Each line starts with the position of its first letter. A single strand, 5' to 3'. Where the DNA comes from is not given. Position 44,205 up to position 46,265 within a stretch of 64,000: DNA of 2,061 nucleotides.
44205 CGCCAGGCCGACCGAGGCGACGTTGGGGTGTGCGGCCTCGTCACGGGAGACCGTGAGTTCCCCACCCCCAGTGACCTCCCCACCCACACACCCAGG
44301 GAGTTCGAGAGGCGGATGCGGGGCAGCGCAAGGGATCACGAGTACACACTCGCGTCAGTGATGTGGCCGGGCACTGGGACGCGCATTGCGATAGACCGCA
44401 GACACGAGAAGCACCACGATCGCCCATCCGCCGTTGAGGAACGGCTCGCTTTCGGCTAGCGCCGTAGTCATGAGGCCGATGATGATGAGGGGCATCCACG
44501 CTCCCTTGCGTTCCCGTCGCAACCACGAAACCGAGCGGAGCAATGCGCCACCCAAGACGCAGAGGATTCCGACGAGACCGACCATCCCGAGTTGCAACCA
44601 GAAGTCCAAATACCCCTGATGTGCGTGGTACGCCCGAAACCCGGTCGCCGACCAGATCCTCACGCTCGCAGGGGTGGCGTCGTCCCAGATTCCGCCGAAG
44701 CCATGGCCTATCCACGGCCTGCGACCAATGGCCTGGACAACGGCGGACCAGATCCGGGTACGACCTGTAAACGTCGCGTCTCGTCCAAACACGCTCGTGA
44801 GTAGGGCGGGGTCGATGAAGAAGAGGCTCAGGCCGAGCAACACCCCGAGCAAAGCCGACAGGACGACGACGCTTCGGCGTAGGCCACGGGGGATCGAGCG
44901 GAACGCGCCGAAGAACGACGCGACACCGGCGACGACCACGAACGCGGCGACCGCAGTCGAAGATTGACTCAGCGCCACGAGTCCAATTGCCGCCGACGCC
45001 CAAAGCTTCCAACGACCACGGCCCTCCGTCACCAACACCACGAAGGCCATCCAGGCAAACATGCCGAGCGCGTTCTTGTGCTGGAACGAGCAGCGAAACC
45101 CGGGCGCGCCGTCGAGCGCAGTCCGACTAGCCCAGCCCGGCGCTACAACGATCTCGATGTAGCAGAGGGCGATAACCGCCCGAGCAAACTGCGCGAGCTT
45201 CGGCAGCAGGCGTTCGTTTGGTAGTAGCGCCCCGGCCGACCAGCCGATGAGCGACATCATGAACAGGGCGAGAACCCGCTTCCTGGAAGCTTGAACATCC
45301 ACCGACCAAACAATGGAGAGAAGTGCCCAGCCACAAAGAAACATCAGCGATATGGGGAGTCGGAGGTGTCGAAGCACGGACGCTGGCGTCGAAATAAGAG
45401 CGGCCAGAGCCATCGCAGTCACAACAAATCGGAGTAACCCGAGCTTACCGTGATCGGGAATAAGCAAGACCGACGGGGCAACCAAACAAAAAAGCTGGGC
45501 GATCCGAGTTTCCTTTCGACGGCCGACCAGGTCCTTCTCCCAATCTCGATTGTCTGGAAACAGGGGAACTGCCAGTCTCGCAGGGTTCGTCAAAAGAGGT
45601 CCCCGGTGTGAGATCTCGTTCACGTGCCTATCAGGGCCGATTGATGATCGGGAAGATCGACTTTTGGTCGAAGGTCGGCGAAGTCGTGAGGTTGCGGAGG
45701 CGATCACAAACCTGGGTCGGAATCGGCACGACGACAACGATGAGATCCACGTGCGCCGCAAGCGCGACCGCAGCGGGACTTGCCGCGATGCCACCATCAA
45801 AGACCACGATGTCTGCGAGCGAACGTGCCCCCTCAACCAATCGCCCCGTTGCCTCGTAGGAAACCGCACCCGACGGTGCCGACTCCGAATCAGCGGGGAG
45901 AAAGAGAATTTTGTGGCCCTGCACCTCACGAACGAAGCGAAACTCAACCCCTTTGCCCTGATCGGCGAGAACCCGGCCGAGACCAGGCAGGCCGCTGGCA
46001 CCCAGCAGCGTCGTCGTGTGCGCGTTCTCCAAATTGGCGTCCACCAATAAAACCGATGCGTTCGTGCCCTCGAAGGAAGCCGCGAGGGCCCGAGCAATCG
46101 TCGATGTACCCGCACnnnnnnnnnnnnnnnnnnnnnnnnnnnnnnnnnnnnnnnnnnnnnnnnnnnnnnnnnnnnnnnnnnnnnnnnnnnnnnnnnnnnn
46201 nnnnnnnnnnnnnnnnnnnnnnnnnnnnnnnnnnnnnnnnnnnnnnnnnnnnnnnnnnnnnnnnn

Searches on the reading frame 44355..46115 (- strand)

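Call 25: search_protein_families(library=pfam, proteins=[window:44355-46115:-], max_evalue=0.01)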
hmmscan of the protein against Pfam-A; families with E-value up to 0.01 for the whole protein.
window:44355-46115:- (586 aa): 1 family
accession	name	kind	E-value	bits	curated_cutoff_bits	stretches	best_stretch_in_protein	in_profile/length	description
PF04932.20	Wzy_C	-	6.3e-17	62.2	31.7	1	375-517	5-148/149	O-Antigen ligase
